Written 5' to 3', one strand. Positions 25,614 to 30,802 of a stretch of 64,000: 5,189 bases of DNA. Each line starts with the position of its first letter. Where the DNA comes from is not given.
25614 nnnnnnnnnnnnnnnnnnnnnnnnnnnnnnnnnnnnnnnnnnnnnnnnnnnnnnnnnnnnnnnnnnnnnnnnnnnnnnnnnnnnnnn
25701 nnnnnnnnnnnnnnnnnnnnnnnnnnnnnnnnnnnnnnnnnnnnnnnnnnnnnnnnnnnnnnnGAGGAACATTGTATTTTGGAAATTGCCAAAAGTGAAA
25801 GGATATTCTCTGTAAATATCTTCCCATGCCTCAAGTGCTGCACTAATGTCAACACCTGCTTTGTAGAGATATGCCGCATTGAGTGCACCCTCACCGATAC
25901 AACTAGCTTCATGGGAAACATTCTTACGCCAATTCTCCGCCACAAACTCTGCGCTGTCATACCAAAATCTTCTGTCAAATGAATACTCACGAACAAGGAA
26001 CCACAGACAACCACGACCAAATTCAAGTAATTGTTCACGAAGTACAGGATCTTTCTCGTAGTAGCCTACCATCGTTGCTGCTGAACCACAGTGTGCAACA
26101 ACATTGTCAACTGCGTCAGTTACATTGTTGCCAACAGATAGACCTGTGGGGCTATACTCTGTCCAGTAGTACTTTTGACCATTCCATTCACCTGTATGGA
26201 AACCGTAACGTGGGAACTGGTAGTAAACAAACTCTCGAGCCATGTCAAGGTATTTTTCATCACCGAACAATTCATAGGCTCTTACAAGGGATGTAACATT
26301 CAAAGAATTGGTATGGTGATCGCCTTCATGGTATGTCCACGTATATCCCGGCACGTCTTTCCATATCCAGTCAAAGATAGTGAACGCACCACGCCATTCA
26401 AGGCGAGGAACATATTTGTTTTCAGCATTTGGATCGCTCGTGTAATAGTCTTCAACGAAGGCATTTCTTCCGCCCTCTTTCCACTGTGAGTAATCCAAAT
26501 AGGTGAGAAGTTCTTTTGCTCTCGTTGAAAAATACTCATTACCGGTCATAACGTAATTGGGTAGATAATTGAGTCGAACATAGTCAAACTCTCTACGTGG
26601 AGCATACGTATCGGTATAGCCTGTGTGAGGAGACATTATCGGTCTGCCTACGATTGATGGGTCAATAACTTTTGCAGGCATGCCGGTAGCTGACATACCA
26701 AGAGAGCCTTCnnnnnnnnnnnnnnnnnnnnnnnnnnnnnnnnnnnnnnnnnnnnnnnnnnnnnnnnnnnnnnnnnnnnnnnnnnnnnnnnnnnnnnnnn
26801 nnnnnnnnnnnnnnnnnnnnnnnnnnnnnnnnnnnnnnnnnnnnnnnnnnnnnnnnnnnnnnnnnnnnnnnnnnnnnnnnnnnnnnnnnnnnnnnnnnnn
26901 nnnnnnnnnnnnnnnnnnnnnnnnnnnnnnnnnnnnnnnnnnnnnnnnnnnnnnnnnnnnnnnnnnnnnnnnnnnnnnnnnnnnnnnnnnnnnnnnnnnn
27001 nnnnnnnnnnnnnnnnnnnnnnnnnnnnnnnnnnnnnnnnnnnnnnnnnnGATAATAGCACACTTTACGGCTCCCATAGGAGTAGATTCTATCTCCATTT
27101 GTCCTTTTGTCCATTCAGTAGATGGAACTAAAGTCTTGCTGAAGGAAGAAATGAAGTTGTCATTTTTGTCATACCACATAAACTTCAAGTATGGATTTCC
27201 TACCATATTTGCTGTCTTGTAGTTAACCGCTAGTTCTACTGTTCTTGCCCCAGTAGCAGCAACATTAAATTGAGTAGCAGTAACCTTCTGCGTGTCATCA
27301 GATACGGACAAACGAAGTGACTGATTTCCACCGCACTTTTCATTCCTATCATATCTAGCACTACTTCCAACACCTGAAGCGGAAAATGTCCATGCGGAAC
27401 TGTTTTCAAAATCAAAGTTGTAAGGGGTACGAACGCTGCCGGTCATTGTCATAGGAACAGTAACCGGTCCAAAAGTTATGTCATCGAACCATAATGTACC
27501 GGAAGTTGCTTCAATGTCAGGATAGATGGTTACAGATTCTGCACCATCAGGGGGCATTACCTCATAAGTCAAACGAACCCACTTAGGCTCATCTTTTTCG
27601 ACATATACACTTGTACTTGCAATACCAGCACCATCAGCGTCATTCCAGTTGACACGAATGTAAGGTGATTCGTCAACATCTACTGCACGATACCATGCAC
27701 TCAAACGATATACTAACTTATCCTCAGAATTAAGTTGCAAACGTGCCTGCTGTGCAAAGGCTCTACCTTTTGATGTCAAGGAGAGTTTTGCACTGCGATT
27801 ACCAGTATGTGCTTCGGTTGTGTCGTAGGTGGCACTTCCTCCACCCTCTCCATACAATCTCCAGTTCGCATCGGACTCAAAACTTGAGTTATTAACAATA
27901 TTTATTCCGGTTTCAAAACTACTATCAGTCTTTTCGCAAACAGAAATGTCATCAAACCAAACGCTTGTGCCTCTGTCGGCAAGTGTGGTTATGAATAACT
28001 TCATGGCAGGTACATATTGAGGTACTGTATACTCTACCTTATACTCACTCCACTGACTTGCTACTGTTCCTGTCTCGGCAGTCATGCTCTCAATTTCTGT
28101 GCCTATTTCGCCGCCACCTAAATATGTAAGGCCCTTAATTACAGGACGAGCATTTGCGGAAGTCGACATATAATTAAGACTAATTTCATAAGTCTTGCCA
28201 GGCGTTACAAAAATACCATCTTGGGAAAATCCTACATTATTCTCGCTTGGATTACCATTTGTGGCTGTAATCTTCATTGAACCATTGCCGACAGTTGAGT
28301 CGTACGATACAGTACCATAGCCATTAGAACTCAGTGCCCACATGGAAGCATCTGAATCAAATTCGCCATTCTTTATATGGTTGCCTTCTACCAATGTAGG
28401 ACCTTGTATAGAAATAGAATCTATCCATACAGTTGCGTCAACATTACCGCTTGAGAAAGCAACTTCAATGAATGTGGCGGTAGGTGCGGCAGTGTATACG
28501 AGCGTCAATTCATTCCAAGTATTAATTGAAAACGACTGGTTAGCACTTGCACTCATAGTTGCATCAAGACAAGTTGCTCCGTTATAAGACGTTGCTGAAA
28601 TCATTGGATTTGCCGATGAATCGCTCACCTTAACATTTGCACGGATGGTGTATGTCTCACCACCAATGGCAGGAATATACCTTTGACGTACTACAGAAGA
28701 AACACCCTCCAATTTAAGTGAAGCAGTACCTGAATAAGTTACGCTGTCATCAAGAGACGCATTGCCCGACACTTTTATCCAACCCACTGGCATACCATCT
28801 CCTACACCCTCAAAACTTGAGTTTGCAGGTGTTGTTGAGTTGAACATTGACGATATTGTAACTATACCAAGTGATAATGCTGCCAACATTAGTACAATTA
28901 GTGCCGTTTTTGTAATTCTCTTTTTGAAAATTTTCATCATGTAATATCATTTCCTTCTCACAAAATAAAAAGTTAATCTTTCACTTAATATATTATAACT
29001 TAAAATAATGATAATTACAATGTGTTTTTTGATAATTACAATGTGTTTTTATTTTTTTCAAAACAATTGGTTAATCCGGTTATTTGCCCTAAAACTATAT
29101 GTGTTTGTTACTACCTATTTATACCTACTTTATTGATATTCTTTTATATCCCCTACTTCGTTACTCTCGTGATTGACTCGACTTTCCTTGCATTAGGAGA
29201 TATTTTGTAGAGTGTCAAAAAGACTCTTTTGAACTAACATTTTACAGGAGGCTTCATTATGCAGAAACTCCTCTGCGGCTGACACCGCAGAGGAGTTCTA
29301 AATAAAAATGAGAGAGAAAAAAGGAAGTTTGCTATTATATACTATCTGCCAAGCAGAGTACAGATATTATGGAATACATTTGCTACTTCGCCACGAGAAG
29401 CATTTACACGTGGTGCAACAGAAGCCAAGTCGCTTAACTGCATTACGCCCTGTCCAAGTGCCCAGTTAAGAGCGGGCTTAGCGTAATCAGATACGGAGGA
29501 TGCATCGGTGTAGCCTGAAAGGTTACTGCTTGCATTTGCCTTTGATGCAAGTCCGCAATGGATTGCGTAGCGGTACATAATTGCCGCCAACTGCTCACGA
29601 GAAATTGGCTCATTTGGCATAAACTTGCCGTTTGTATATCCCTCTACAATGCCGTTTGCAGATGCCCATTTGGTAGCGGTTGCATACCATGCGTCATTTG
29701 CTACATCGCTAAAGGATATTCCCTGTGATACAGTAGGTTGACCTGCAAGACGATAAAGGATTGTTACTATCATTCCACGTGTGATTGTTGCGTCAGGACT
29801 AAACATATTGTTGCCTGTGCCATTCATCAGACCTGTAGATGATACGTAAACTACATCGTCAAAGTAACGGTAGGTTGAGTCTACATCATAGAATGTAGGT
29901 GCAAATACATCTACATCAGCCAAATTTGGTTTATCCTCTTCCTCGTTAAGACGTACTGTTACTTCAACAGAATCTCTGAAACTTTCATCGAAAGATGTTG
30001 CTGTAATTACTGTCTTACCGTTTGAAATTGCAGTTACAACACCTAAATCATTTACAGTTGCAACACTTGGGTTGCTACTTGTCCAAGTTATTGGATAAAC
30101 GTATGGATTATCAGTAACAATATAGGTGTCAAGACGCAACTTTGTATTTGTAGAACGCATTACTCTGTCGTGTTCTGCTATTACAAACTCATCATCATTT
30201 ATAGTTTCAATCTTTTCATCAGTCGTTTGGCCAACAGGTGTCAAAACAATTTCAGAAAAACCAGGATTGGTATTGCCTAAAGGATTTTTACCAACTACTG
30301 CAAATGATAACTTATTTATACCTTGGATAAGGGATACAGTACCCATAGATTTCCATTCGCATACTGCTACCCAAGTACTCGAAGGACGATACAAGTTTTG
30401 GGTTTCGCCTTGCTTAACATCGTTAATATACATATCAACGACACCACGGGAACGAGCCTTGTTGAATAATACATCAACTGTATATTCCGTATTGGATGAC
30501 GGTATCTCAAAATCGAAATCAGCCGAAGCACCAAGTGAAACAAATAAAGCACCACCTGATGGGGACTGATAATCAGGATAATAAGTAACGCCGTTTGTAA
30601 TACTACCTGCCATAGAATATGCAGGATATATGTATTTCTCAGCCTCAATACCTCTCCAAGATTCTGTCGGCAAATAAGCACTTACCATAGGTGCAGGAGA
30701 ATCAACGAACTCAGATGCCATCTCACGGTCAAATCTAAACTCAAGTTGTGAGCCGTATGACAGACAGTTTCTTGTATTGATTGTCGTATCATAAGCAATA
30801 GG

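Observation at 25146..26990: About 615-aa aromatic-rich central domain of unassigned family shared by both surface proteins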

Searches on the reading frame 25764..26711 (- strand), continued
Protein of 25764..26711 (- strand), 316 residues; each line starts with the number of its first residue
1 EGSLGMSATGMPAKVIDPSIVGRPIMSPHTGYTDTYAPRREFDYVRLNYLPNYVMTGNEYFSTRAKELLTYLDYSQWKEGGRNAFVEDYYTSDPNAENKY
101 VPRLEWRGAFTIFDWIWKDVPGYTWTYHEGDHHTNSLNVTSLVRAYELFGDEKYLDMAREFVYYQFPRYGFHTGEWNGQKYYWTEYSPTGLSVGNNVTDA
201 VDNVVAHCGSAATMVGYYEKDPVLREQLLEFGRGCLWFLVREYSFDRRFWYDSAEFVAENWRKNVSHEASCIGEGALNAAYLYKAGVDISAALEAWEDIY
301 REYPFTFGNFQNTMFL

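Call 84: search_protein_families(library=pfam, proteins=[L036:2100-3047:+, L036:3656-4936:+, L036:5536-6018:+, L036:6116-7348:+, L036:7348-9507:+, L036:11643-13112:+, L036:13139-13678:+, L036:13700-15178:+, L041:8024-9088:+, L012:4599-6431:+], max_evalue=0.0001)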
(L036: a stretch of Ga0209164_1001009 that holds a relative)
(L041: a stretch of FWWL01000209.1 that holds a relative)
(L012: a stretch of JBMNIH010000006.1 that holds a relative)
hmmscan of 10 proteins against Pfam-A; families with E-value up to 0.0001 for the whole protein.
L036:2100-3047:+ (316 aa): 3 families
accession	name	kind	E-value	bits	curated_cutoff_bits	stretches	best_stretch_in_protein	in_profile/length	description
PF01408.29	GFO_IDH_MocA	-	1.3e-16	61.7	24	1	3-127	2-117/120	Oxidoreductase family, NAD-binding Rossmann fold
PF02894.22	GFO_IDH_MocA_C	-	4.1e-13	50.1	22.9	1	152-255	15-145/218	Oxidoreductase family, C-terminal alpha/beta domain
PF22725.1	GFO_IDH_MocA_C3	-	2.8e-06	27.8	27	1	168-208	33-74/124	GFO/IDH/MocA C-terminal domain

L036:3656-4936:+ (427 aa): 2 families
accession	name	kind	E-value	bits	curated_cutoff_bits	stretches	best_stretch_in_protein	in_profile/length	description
PF02706.20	Wzz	-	1.2e-15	58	25.5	1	31-127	1-88/91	Chain length determinant protein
PF13807.11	GNVR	-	4.6e-15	55.7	27.7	1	326-400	5-79/82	G-rich domain on putative tyrosine kinase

L036:5536-6018:+ (161 aa): 1 family
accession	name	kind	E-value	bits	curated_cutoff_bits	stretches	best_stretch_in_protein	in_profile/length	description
PF02350.25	Epimerase_2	-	3e-23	82.7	30.6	1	56-144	229-316/347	UDP-N-acetylglucosamine 2-epimerase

L036:6116-7348:+ (411 aa): 1 family
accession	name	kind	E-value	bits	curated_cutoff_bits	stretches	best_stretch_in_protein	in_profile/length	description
PF07470.19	Glyco_hydro_88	-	1.4e-05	24.7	26.6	0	262-363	26-119/352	Glycosyl Hydrolase Family 88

L036:7348-9507:+ (720 aa): 4 families
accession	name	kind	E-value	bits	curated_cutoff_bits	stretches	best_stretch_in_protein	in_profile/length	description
PF01408.29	GFO_IDH_MocA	-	3.2e-26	92.8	24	1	402-523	1-120/120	Oxidoreductase family, NAD-binding Rossmann fold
PF00107.32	ADH_zinc_N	-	3.2e-18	66.3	31.8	1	180-300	2-122/129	Zinc-binding dehydrogenase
PF22725.1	GFO_IDH_MocA_C3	-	7.3e-06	26.4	27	1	557-644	32-118/124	GFO/IDH/MocA C-terminal domain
PF02894.22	GFO_IDH_MocA_C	-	1.3e-05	25.5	22.9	1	556-628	30-102/218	Oxidoreductase family, C-terminal alpha/beta domain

L036:11643-13112:+ (490 aa): 2 families
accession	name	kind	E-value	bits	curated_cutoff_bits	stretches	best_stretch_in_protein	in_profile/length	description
PF13440.11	Polysacc_synt_3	-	2.2e-13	50.6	23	1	29-322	1-283/293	Polysaccharide biosynthesis protein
PF01943.22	Polysacc_synt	-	1.9e-11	44.4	28.2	1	18-278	14-271/274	Polysaccharide biosynthesis protein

L036:13139-13678:+ (180 aa): 2 families
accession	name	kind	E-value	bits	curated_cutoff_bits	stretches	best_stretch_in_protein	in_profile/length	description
PF00132.30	Hexapep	-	1.5e-11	43.9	27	2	107-140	2-35/36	Bacterial transferase hexapeptide (six repeats)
PF14602.12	Hexapep_2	-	2.6e-06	27.5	27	1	106-139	1-32/34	Hexapeptide repeat of succinyl-transferase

L036:13700-15178:+ (493 aa): 0 families

L041:8024-9088:+ (355 aa): 3 families
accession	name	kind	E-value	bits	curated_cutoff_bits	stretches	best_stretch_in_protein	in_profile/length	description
PF01408.29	GFO_IDH_MocA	-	8.3e-28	97.9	24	1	6-123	1-119/120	Oxidoreductase family, NAD-binding Rossmann fold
PF22725.1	GFO_IDH_MocA_C3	-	1.4e-19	70.7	27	1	132-255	1-124/124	GFO/IDH/MocA C-terminal domain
PF02894.22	GFO_IDH_MocA_C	-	6.2e-10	39.7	22.9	1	137-334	2-211/218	Oxidoreductase family, C-terminal alpha/beta domain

L012:4599-6431:+ (611 aa): 7 families
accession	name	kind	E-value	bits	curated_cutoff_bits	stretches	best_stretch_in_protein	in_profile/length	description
PF02518.31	HATPase_c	-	8.6e-32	110.3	26.4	1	494-602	3-109/111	Histidine kinase-, DNA gyrase B-, and HSP90-like ATPase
PF00512.31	HisKA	-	3.9e-19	68.9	26.9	1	383-447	2-65/66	His Kinase A (phospho-acceptor) domain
PF00989.32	PAS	-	1.3e-08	35.3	22.6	1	273-373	2-113/113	PAS fold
PF16736.11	sCache_like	-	3.4e-06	27.8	27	1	104-179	32-104/117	Single Cache-like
PF13426.13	PAS_9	-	8.5e-06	26.4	27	1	283-375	2-103/103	PAS domain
PF08448.16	PAS_4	-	1.1e-05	26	23.1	1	279-377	2-109/110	PAS fold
PF13581.12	HATPase_c_2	-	4.6e-05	23.9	27.4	1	485-575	24-107/127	Histidine kinase-like ATPase domain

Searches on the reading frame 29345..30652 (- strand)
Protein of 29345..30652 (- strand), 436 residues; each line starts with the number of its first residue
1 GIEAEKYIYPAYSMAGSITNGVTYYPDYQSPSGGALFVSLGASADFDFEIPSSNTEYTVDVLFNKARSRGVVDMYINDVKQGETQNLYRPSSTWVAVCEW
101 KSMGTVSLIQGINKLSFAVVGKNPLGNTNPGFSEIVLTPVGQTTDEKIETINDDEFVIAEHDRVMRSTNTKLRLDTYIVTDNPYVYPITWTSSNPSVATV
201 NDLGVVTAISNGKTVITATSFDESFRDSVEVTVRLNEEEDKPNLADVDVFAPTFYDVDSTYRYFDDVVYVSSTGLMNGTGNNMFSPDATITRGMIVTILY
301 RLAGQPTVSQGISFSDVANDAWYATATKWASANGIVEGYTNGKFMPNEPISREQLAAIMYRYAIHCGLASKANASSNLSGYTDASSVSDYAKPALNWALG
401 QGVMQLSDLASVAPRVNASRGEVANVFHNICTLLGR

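Call 72: search_protein_families(library=pfam, proteins=[window:29345-30652:-], max_evalue=10)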
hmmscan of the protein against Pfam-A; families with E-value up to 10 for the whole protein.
window:29345-30652:- (436 aa): 3 families
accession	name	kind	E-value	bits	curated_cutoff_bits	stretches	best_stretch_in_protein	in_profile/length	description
PF00395.25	SLH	-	2e-27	95.3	20.8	3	313-356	1-44/44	S-layer homology domain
PF02368.24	Big_2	-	3.1e-08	33.9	22.8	1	188-225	36-73/79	Bacterial Ig-like domain (group 2)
PF22359.2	Big-like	-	0.0024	18.5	27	1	189-231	4-46/48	Bacterial Ig-like domain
